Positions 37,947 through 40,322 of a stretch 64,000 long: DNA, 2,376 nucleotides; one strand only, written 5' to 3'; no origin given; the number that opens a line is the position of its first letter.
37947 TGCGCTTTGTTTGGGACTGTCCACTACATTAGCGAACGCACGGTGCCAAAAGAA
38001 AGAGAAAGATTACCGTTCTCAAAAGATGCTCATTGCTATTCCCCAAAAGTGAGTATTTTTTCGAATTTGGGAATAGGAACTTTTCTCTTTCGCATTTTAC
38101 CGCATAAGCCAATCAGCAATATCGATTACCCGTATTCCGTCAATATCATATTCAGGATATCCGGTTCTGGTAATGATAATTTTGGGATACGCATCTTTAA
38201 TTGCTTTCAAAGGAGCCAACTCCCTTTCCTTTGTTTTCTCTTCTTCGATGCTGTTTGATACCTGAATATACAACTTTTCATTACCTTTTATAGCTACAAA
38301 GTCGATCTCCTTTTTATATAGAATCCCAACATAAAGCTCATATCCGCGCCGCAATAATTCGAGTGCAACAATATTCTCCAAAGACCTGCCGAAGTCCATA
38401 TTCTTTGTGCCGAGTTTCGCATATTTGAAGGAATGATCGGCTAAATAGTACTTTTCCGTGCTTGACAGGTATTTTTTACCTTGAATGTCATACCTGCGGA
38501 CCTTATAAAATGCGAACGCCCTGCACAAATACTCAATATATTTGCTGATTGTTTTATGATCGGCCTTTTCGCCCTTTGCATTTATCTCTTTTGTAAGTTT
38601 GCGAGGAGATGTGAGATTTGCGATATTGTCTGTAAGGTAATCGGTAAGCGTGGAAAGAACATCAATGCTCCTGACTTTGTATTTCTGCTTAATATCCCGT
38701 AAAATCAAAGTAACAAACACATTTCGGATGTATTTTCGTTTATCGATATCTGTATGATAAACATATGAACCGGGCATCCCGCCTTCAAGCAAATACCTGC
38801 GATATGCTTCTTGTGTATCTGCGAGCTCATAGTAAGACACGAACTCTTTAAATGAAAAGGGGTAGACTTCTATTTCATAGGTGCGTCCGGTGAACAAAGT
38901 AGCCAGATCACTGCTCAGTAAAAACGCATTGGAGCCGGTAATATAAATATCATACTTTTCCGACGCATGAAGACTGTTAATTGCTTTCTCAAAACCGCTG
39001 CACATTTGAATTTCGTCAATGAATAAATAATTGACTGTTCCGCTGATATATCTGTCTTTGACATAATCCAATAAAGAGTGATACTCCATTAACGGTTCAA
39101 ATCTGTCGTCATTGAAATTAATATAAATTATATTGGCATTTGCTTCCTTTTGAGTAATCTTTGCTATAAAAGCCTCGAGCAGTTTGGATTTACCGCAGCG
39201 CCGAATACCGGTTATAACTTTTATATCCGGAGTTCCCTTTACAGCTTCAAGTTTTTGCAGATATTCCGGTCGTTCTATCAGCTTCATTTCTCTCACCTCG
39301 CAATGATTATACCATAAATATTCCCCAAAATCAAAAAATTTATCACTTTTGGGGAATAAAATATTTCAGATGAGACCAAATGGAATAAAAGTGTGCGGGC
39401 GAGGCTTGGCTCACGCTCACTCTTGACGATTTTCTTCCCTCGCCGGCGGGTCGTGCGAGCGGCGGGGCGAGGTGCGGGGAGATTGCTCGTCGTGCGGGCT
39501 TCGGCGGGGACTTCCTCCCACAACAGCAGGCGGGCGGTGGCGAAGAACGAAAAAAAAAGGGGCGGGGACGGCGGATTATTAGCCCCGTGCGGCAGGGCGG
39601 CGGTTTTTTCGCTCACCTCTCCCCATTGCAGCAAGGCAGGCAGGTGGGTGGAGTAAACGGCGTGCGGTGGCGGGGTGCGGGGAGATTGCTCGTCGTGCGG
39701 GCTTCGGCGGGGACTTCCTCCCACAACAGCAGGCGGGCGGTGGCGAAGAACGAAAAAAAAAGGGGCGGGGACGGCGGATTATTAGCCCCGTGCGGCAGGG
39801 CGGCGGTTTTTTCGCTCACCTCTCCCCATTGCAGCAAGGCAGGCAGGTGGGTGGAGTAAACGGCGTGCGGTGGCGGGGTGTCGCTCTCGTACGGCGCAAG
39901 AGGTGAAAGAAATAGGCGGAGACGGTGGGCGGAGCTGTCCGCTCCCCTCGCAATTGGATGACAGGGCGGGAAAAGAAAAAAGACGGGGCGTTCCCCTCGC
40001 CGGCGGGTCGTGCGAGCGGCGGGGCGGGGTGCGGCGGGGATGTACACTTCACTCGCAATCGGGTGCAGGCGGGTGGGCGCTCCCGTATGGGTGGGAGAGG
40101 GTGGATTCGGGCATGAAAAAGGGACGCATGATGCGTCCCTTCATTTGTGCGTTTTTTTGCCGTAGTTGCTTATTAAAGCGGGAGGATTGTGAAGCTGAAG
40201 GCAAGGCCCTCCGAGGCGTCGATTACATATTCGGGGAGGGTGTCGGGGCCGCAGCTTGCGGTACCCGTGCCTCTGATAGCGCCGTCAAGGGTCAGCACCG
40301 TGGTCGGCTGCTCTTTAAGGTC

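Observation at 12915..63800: Five dispersed G-rich intergenic islands appear to be one previously uncharacterised repeat family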

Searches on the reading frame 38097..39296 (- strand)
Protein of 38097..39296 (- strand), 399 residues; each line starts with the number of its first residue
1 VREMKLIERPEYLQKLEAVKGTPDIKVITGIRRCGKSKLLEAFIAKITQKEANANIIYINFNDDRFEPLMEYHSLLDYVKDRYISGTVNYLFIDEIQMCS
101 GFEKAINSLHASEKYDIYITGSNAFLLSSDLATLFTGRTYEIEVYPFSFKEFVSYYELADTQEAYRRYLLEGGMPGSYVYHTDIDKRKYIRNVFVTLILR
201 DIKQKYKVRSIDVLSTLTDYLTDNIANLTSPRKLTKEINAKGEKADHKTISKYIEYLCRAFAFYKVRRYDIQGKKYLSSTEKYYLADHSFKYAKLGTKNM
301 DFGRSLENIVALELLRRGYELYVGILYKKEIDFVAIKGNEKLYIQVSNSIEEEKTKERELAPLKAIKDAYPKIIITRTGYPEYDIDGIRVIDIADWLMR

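Call 27: search_protein_families(library=pfam, proteins=[window:38097-39296:-], max_evalue=0.01)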
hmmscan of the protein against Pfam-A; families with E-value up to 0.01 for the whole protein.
window:38097-39296:- (399 aa): 3 families
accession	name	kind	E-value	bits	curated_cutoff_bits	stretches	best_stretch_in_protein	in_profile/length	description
PF13173.12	AAA_14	-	1.2e-34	119.6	27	1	24-152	3-128/129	AAA domain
PF13635.12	DUF4143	-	1e-18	68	28.1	1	200-346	2-157/160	Domain of unknown function (DUF4143)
PF01637.24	ATPase_2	-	8.8e-06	26.1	33.2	1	9-73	4-68/225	ATPase domain predominantly from Archaea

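Call 50: find_encoding_contigs(protein=window:38097-39287:-, flank=4000, max_places=10)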
Protein window:38097-39287:- (396 aa): 23 contigs read that carry it; 10 places shown.
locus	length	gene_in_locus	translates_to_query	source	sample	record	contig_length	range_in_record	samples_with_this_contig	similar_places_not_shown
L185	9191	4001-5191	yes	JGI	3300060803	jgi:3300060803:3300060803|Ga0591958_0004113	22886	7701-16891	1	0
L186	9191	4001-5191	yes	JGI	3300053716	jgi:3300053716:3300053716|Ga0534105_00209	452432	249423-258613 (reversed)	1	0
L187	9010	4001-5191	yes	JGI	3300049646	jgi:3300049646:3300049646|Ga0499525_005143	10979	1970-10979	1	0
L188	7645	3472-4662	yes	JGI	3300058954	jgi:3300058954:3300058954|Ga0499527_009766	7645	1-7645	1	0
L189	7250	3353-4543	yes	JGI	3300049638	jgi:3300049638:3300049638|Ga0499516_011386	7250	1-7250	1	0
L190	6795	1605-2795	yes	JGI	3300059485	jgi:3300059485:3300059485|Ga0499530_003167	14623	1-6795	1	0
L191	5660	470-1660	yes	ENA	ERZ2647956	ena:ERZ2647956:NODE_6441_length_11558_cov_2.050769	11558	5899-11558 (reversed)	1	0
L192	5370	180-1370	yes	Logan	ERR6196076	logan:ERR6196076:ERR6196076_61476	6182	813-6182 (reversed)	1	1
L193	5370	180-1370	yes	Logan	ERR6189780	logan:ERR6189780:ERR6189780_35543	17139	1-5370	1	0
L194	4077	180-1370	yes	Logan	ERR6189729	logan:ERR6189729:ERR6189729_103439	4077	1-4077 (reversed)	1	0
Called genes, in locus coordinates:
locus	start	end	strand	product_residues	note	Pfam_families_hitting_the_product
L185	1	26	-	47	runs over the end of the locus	-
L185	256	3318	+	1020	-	PF02837:Glyco_hydro_2_N, PF22666:Glyco_hydro_2_N2 (weak), PF00703:Glyco_hydro_2, PF02836:Glyco_hydro_2_C, PF16353:LacZ_4, PF02929:Bgal_small_N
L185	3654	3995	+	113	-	-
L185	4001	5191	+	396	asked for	PF01637:ATPase_2 (weak), PF13173:AAA_14, PF13635:DUF4143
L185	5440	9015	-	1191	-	PF01855:POR_N, PF17147:PFOR_II, PF01558:POR, PF10371:EKR, PF12838:Fer4_7, PF13183:Fer4_8 (weak), PF13187:Fer4_9 (weak), PF02775:TPP_enzyme_C, +4 more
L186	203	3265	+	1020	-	PF02837:Glyco_hydro_2_N, PF22666:Glyco_hydro_2_N2 (weak), PF00703:Glyco_hydro_2, PF02836:Glyco_hydro_2_C, PF16353:LacZ_4, PF02929:Bgal_small_N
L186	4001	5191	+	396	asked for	PF01637:ATPase_2 (weak), PF13173:AAA_14, PF13635:DUF4143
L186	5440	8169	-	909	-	PF17147:PFOR_II, PF01558:POR, PF10371:EKR, PF00037:Fer4 (faint), PF12838:Fer4_7, PF13183:Fer4_8 (weak), PF13187:Fer4_9 (weak), PF02775:TPP_enzyme_C, +4 more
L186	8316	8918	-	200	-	PF01855:POR_N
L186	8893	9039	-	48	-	PF01855:POR_N (weak)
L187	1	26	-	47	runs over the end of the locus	-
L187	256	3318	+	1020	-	PF02837:Glyco_hydro_2_N, PF22666:Glyco_hydro_2_N2 (weak), PF00703:Glyco_hydro_2, PF02836:Glyco_hydro_2_C, PF16353:LacZ_4, PF02929:Bgal_small_N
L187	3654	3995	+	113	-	-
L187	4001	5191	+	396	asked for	PF01637:ATPase_2 (weak), PF13173:AAA_14, PF13635:DUF4143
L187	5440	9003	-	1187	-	PF01855:POR_N, PF17147:PFOR_II, PF01558:POR, PF10371:EKR, PF12838:Fer4_7, PF13183:Fer4_8 (weak), PF13187:Fer4_9 (weak), PF02775:TPP_enzyme_C, +4 more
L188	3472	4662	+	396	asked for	PF01637:ATPase_2 (weak), PF13173:AAA_14, PF13635:DUF4143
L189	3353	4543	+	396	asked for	PF01637:ATPase_2 (weak), PF13173:AAA_14, PF13635:DUF4143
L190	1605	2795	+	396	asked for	PF01637:ATPase_2 (weak), PF13173:AAA_14, PF13635:DUF4143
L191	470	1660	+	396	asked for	PF01637:ATPase_2 (weak), PF13173:AAA_14, PF13635:DUF4143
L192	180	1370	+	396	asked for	PF01637:ATPase_2 (weak), PF13173:AAA_14, PF13635:DUF4143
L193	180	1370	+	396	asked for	PF01637:ATPase_2 (weak), PF13173:AAA_14, PF13635:DUF4143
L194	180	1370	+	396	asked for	PF01637:ATPase_2 (weak), PF13173:AAA_14, PF13635:DUF4143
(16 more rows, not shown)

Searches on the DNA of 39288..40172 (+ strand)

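Call 61: search_rna_families(source=window, start=39288, end=40172, threshold=evalue, max_evalue=1)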
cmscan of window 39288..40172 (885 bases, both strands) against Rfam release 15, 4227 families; matches with E-value up to 1: 1.
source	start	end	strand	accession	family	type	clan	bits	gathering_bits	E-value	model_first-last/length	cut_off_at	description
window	39314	39364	-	RF04118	MIR9481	Gene; miRNA;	-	18.3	130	0.7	38-94/135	no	MIR9481 microRNA precursor family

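Call 63: search_dna_similar(query=window:39393-40112:+, collection=plasmids, mode=distant, max_rows=10)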
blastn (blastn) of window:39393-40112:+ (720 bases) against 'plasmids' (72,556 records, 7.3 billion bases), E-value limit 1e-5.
No match.
